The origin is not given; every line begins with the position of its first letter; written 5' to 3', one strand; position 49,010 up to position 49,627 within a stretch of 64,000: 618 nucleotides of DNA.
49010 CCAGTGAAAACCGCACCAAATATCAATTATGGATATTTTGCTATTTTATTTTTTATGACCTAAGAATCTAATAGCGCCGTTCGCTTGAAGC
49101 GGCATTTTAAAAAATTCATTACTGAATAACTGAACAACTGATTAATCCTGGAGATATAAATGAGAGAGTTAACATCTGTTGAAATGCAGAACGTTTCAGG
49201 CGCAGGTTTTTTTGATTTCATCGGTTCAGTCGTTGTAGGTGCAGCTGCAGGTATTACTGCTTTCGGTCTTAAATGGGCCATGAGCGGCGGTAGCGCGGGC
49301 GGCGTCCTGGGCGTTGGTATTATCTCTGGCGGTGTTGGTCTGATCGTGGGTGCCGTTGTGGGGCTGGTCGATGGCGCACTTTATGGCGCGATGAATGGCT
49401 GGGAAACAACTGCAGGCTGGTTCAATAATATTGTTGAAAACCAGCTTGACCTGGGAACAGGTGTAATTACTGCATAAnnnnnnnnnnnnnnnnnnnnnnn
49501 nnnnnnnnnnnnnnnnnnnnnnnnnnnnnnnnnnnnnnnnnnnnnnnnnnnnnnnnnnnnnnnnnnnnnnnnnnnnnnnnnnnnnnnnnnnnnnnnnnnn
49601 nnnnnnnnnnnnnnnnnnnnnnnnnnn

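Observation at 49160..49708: Two tandem double-glycine-leader peptides (microcin-like) with no adjacent immunity gene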

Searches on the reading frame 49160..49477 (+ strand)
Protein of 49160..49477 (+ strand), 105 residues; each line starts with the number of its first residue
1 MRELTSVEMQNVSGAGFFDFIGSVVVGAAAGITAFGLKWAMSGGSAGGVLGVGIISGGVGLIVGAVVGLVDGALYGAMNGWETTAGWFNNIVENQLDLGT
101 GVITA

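Call 4: search_protein_families(library=pfam, proteins=[window:49160-49477:+], max_evalue=10)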
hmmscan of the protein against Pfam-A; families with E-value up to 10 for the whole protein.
window:49160-49477:+ (105 aa): 5 families
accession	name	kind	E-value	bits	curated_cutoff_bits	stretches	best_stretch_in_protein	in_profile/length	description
PF05818.17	TraT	-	0.5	10.5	31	1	8-67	79-130/214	Enterobacterial TraT complement resistance protein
PF10439.15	Bacteriocin_IIc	-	0.98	9.9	27.1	1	2-52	5-57/59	Bacteriocin class II with double-glycine leader peptide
PF17508.7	MccV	-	1.2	10.2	27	1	1-48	1-49/104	Microcin V bacteriocin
PF19180.5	DUF5862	-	1.4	9.3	33.3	1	24-85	2-61/68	Family of unknown function (DUF5862)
PF13488.11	Gly-zipper_Omp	-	6.6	7.2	25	1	42-79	5-42/46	Glycine zipper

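Call 5: search_protein_families(library=ncbifam, proteins=[window:49160-49477:+], max_evalue=10)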
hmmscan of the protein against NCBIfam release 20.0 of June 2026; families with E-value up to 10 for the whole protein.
window:49160-49477:+ (105 aa): 3 families
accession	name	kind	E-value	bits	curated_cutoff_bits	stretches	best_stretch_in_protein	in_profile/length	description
NF010291.0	PRK13731.1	equivalog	0.12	11.9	445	1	24-71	120-163/243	conjugal transfer complement resistance protein TraT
NF051442.1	NheB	equivalog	0.88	8.6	500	1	21-71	237-286/398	non-hemolytic enterotoxin subunit B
TIGR03789.1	pdsO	hypoth_equivalog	9.1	5.9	152.2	0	45-72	48-74/243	sortase-associated OmpA-like protein PdsO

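Call 8: find_homologous_proteins(query=window:49160-49477:+, max_evalue=0.01)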
Query window:49160-49477:+ (105 aa): 66 proteins with E <= 0.01 among 367 candidates.
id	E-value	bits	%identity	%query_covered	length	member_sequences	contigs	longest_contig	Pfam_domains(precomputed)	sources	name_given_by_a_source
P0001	1.7e-55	204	99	100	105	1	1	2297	-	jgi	-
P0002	2.9e-55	203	99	100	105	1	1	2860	-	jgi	-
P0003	2.6e-54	200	97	100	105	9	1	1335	-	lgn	-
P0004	5.5e-53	195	96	100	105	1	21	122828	-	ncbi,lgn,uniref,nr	ncbi:hypothetical protein F3I27_19655 [Pantoea sp. Bo_2]|uniref:Colicin V synthesis protein n=1 Tax=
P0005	4.7e-52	193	93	100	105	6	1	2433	-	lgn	-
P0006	1.5e-49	184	85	100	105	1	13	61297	-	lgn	-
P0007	5.9e-49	183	87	100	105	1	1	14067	-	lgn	-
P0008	1.7e-48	181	87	100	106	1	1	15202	-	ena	-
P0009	4.5e-47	176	85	100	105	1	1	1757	-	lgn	-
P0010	2.4e-46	174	84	100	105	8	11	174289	-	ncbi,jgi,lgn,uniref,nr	ncbi:hypothetical protein WKH27_15670 [Pantoea agglomerans]|uniref:Colicin V synthesis protein n=1 T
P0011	4.7e-46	173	82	100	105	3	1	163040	-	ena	-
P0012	1.3e-45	172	82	100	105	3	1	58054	-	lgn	-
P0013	1.4e-45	172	80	100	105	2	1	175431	-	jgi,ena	-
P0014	2.1e-45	171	82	100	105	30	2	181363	-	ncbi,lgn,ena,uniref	ncbi:hypothetical protein [Pantoea agglomerans]|uniref:hypothetical protein n=1 Tax=Enterobacter agg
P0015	3.1e-45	171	80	100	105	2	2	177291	-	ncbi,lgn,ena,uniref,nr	ncbi:hypothetical protein SD961_17595 [Erwinia sp. MMLR14_017]|uniref:hypothetical protein n=1 Tax=E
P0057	1.8e-35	139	67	100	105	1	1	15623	-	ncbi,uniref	ncbi:MAG: hypothetical protein ACRC0C_00525 [Gibbsiella quercinecans]|uniref:hypothetical protein n=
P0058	5.5e-34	134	63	100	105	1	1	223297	-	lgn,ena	-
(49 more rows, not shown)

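Call 35: find_encoding_contigs(protein=P0057, flank=10000, max_places=2)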
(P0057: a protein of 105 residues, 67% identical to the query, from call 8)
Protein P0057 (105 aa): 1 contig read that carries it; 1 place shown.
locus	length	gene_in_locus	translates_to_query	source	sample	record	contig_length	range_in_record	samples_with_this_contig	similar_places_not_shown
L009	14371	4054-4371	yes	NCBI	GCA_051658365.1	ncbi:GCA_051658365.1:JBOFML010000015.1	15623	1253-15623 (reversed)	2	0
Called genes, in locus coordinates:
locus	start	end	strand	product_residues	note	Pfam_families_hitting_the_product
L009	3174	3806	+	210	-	-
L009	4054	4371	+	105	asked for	-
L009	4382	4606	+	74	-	-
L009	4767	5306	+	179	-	PF00419:Fimbrial, PF16970:FimA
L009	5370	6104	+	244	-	PF00345:PapD_N, PF02753:PapD_C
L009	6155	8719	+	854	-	PF13954:PapC_N, PF00577:Usher, PF13953:PapC_C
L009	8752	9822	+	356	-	PF00419:Fimbrial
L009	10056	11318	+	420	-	PF02321:OEP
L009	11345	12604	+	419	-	PF25919:BSH_CusB (faint), PF00364:Biotin_lipoyl (faint), PF25917:BSH_RND, PF25973:BSH_CzcB, PF25984:BSH_YknX (faint), PF25994:HH_AprE (faint), PF26002:Beta-barrel_AprE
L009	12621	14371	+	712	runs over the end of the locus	PF03412:Peptidase_C39, PF00664:ABC_membrane, PF00005:ABC_tran, PF02463:SMC_N (faint)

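Call 36: find_encoding_contigs(protein=P0058, flank=10000, max_places=2)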
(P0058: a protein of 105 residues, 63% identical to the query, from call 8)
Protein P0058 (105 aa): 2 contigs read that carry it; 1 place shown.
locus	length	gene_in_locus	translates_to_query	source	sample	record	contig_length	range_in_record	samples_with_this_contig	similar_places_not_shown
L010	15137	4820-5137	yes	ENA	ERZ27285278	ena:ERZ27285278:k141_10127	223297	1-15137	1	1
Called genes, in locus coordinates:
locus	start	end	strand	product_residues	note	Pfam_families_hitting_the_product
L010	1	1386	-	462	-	?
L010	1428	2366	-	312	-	PF00691:OmpA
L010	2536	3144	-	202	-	PF00196:GerE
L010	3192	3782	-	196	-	PF15977:HTH_46 (weak)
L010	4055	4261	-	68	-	-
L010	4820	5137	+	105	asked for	-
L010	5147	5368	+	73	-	-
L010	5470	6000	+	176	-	PF00419:Fimbrial, PF16970:FimA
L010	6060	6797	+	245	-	PF00345:PapD_N, PF02753:PapD_C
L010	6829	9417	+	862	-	PF13954:PapC_N, PF00577:Usher, PF13953:PapC_C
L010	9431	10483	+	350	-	PF00419:Fimbrial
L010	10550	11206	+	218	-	PF00072:Response_reg, PF00196:GerE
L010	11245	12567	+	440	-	PF02321:OEP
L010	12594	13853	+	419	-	PF25919:BSH_CusB (faint), PF00364:Biotin_lipoyl (faint), PF25917:BSH_RND (weak), PF25973:BSH_CzcB, PF26002:Beta-barrel_AprE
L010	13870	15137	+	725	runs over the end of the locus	PF03412:Peptidase_C39, PF00664:ABC_membrane, PF00005:ABC_tran, PF02463:SMC_N (faint)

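Call 74: predict_structure(alignment_id=A1)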
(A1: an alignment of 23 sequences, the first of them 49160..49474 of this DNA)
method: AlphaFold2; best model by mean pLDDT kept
length: 105 residues; sequences in the alignment: 23
mean_pLDDT: 78.7   pTM: 0.65
mean pLDDT of the five models: 78.7, 76.6, 76.5, 73.5, 71.5
residues with pLDDT >= 90: 3; 70-90: 78; 50-70: 23; < 50: 1
segments of 3 or more residues with pLDDT < 50: none
pLDDT, mean of each block of 10 residues (from residue 1): 66 71 89 81 76 82 88 87 85 72 61
secondary structure, 60 per line:
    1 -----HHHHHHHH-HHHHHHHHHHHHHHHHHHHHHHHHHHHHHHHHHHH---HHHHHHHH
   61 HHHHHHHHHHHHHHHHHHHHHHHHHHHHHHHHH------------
elements in order: H6-13 H15-49 H53-93

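Call 76: search_protein_representatives(alignment_id=A1)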
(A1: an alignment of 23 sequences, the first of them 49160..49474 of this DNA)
Query: 23 sequences, 105 profile positions. Proteins with E-value up to 0.001 (for the whole library): 51; up to 1e-10: 23; up to 1e-30: 2. The best 51 are listed.
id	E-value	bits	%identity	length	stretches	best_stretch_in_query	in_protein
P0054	1.3e-46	173.2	-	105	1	1-105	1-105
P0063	7.1e-32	125.8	-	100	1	1-77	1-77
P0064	8.4e-30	119.2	-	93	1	3-92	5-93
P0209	9.5e-27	109.4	-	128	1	1-100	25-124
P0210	5.2e-25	103.8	-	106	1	1-100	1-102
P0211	3.0e-24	101.3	-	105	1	1-100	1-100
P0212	2.2e-23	98.6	-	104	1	1-100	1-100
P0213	4.7e-23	97.5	-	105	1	1-100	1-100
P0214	2.1e-21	92.2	-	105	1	1-96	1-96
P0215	3.6e-21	91.4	-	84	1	21-104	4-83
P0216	5.3e-21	90.9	-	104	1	1-99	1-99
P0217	2.9e-20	88.5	-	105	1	1-96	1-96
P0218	1.0e-19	86.8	-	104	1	1-100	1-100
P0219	5.2e-19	84.5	-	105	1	1-99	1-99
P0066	4.3e-18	81.6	-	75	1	1-66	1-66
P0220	7.1e-18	80.9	-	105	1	1-103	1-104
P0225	8.7e-14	67.7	-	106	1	1-99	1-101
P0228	5.8e-10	55.4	-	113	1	1-96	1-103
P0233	3.3e-07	46.6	-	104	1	1-85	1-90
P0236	9.4e-07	45.1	-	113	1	1-96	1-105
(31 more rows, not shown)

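Call 79: list_cluster_members(proteins=[P0209, P0210, P0211, P0212, P0214, P0216, P0218, P0220, P0228, P0236])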
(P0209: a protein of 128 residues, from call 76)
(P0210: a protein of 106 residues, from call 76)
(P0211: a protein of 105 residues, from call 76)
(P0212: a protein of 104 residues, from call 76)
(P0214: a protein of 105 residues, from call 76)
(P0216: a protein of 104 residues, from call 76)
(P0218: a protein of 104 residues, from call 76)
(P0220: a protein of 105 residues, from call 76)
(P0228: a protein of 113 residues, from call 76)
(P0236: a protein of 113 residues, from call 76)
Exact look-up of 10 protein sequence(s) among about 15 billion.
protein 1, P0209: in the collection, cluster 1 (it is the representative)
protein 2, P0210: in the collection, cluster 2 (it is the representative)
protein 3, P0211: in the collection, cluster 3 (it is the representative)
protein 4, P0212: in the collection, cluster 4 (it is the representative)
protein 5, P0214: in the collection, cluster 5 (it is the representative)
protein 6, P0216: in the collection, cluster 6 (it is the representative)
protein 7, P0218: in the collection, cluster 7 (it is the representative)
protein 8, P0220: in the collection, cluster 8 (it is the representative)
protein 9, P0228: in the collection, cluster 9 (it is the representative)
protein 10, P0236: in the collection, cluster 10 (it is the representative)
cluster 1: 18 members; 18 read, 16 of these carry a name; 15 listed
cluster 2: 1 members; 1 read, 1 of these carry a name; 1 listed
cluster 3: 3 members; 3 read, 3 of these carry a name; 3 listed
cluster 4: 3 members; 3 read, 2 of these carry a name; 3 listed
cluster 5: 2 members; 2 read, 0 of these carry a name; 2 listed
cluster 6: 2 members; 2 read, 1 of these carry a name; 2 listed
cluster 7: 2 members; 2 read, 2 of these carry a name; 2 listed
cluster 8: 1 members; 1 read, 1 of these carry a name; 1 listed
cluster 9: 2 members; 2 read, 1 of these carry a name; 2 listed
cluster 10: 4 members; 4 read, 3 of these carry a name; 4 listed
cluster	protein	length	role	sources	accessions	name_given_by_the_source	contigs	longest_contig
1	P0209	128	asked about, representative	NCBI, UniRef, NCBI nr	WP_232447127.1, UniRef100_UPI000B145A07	complement resistance protein TraT [Burkholderia ubonensis] | complement resistance protein TraT n=2 Tax=Burkholderia ubonensis TaxID=101571 ...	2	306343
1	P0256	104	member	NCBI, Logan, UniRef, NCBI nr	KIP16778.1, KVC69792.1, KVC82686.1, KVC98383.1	hypothetical protein WJ95_15040 [Burkholderia ubonensis] | Colicin V synthesis protein n=2 Tax=Burkholderia ubonensis TaxID=101571 ... | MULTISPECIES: hypothetical protein [Burkholderia]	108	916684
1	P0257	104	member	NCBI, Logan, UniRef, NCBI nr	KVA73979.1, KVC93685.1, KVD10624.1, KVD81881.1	hypothetical protein [Burkholderia ubonensis] | hypothetical protein n=1 Tax=Burkholderia ubonensis TaxID=101571 RepID=UPI000752FB00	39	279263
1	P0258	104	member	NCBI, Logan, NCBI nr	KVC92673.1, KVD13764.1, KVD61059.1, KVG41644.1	hypothetical protein [Burkholderia ubonensis]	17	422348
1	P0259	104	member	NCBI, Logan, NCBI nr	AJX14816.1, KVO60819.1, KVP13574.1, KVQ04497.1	hypothetical protein [Burkholderia ubonensis]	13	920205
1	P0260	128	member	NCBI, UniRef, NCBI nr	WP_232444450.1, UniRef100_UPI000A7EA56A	hypothetical protein [Burkholderia ubonensis] | hypothetical protein n=1 Tax=Burkholderia ubonensis TaxID=101571 RepID=UPI000A7EA56A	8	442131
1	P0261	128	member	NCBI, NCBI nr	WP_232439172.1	hypothetical protein [Burkholderia ubonensis]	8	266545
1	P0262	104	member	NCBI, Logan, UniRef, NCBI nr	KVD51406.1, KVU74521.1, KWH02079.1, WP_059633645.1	hypothetical protein WK72_05170 [Burkholderia ubonensis] | hypothetical protein n=1 Tax=Burkholderia ubonensis TaxID=101571 RepID=UPI00075E7D2E | hypothetical protein [Burkholderia ubonensis]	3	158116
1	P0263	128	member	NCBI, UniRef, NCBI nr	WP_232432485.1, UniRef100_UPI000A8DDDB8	hypothetical protein [Burkholderia ubonensis] | hypothetical protein n=2 Tax=Burkholderia ubonensis TaxID=101571 RepID=UPI000A8DDDB8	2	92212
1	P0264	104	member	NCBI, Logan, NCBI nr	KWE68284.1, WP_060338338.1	hypothetical protein [Burkholderia ubonensis]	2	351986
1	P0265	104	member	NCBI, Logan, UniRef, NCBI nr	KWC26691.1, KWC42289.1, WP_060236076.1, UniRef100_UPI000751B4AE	hypothetical protein WL48_28175 [Burkholderia ubonensis] | hypothetical protein n=1 Tax=Burkholderia ubonensis TaxID=101571 RepID=UPI000751B4AE | hypothetical protein [Burkholderia ubonensis]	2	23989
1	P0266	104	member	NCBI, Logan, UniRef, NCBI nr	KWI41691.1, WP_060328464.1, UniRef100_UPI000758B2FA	hypothetical protein WM05_04945 [Burkholderia ubonensis] | hypothetical protein n=1 Tax=Burkholderia ubonensis TaxID=101571 RepID=UPI000758B2FA | hypothetical protein [Burkholderia ubonensis]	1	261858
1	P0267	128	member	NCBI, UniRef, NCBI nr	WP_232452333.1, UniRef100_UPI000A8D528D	hypothetical protein [Burkholderia ubonensis] | hypothetical protein n=2 Tax=Burkholderia ubonensis TaxID=101571 RepID=UPI000A8D528D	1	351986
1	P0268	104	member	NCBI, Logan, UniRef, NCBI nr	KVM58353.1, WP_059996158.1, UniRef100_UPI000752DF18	hypothetical protein WJ58_10680 [Burkholderia ubonensis] | hypothetical protein n=1 Tax=Burkholderia ubonensis TaxID=101571 RepID=UPI000752DF18 | hypothetical protein [Burkholderia ubonensis]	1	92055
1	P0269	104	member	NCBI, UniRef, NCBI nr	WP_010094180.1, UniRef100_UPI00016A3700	hypothetical protein [Burkholderia ubonensis] | hypothetical protein n=1 Tax=Burkholderia ubonensis TaxID=101571 RepID=UPI00016A3700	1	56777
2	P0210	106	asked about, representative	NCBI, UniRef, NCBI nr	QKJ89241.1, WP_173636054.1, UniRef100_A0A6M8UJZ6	hypothetical protein PMPD1_4342 [Paramixta manurensis] | DUF5862 domain-containing protein n=1 Tax=Paramixta manurensis TaxID=2740817 ... | hypothetical protein PMPD1_4342 [Erwiniaceae bacterium PD-1]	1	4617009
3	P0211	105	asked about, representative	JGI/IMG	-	hypothetical protein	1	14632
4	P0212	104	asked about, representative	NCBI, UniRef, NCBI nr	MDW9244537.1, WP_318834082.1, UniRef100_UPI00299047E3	hypothetical protein [Burkholderia cepacia] | hypothetical protein n=1 Tax=Burkholderia cepacia TaxID=292 RepID=UPI00299047E3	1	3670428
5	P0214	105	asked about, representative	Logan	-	-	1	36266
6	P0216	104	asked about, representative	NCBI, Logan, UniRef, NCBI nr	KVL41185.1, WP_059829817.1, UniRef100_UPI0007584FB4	hypothetical protein [Burkholderia sp. MSMB1835] | hypothetical protein n=1 Tax=Burkholderia sp. MSMB1835 TaxID=1637876 RepID=UPI0007584FB4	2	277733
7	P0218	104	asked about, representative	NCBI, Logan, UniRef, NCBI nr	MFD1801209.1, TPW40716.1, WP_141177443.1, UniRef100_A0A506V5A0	hypothetical protein ACFSFZ_03215 [Mixta tenebrionis] | DUF5862 domain-containing protein n=1 Tax=Mixta tenebrionis TaxID=2562439 ... | hypothetical protein [Mixta tenebrionis]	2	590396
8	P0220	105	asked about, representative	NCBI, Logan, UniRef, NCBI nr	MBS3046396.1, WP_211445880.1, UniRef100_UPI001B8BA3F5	hypothetical protein [Enterobacter mori] | hypothetical protein n=1 Tax=Enterobacter mori TaxID=539813 RepID=UPI001B8BA3F5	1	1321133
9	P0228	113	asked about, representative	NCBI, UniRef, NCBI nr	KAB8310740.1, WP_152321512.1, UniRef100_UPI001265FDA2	colicin V synthesis protein [Erwinia endophytica] | colicin V synthesis protein n=1 Tax=Erwinia endophytica TaxID=1563158 RepID=UPI001265FDA2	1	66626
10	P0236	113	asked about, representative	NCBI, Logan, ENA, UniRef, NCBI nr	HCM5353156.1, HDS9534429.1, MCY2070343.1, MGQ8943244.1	hypothetical protein ACUU07_11390 [Klebsiella pneumoniae] | hypothetical protein n=1 Tax=Klebsiella pneumoniae complex TaxID=3390273 ... | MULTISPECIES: hypothetical protein [Klebsiella]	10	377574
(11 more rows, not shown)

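Call 80: find_encoding_contigs(protein=P0211, flank=10000, max_places=2)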
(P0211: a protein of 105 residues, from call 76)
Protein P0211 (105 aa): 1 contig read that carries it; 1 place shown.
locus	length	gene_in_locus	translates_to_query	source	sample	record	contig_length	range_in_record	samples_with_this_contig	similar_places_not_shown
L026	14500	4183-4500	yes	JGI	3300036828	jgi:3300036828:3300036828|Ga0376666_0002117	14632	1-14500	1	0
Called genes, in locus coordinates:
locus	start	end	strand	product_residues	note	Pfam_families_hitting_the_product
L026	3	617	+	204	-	?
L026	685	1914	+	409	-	PF25919:BSH_CusB (faint), PF25973:BSH_CzcB (weak), PF25994:HH_AprE (faint), PF26002:Beta-barrel_AprE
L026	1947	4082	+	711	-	PF03412:Peptidase_C39, PF00664:ABC_membrane, PF02463:SMC_N (faint), PF00005:ABC_tran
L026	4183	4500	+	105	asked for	-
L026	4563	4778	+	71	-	-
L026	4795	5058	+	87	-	-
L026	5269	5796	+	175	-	PF00419:Fimbrial, PF16970:FimA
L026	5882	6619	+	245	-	PF00345:PapD_N, PF02753:PapD_C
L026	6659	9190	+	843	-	PF13954:PapC_N, PF00577:Usher, PF13953:PapC_C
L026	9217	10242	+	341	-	PF00419:Fimbrial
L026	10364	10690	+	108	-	PF19180:DUF5862 (weak)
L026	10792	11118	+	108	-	-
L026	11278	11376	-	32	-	-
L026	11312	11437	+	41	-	-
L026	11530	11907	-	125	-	-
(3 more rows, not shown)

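Call 81: find_encoding_contigs(protein=P0220, flank=10000, max_places=1)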
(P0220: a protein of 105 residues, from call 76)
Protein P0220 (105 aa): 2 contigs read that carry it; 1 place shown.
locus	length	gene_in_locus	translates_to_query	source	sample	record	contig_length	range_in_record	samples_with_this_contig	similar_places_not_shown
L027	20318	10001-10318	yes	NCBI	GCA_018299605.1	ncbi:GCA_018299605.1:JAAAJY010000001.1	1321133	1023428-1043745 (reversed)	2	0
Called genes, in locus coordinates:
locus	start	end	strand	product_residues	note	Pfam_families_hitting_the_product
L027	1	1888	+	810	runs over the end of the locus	PF13954:PapC_N, PF00577:Usher, PF13953:PapC_C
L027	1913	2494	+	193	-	-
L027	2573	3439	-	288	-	PF03009:GDPD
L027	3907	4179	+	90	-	PF00216:Bac_DNA_binding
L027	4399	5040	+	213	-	PF00196:GerE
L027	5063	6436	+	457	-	PF02321:OEP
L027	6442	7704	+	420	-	PF25917:BSH_RND (faint), PF25973:BSH_CzcB (weak), PF26002:Beta-barrel_AprE (weak)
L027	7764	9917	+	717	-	PF03412:Peptidase_C39, PF02463:SMC_N (faint), PF00664:ABC_membrane, PF00005:ABC_tran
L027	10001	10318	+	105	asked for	-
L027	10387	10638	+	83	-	-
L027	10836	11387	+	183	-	PF00419:Fimbrial, PF16970:FimA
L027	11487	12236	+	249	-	PF00345:PapD_N, PF02753:PapD_C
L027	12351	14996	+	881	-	PF13954:PapC_N, PF00577:Usher, PF13953:PapC_C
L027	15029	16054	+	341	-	PF00419:Fimbrial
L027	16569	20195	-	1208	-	PF00497:SBP_bac_3, PF00989:PAS, PF08448:PAS_4, PF13426:PAS_9 (weak), PF00512:HisKA, PF02518:HATPase_c, PF00072:Response_reg, PF01627:Hpt, +2 more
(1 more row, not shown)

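Call 82: find_encoding_contigs(protein=P0236, flank=10000, max_places=1)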
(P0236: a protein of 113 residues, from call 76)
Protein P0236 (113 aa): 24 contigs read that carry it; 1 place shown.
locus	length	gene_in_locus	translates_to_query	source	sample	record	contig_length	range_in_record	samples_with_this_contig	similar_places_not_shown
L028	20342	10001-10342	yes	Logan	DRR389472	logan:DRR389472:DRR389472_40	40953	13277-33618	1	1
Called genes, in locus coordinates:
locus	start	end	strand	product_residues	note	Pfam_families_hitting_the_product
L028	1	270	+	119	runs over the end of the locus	PF02313:Fumarate_red_D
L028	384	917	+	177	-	PF08212:Lipocalin_2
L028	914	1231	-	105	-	PF00893:Multi_Drug_Res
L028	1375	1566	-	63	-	PF08085:Entericidin (weak)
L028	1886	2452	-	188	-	PF08207:EFP_N, PF01132:EFP, PF09285:Elong-fact-P_C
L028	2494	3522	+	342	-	PF04055:Radical_SAM, PF13353:Fer4_12 (faint)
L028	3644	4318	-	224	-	PF00486:Trans_reg_C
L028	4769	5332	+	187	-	PF00419:Fimbrial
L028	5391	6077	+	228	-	PF00345:PapD_N, PF02753:PapD_C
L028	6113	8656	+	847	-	PF13954:PapC_N, PF00577:Usher, PF13953:PapC_C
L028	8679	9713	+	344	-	-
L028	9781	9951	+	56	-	-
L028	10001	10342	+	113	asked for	-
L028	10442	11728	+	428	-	PF00364:Biotin_lipoyl (faint), PF25997:BSH_YhbJ (faint), PF25917:BSH_RND (faint), PF25919:BSH_CusB (weak)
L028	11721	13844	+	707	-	PF03412:Peptidase_C39, PF00664:ABC_membrane, PF02463:SMC_N (faint), PF00005:ABC_tran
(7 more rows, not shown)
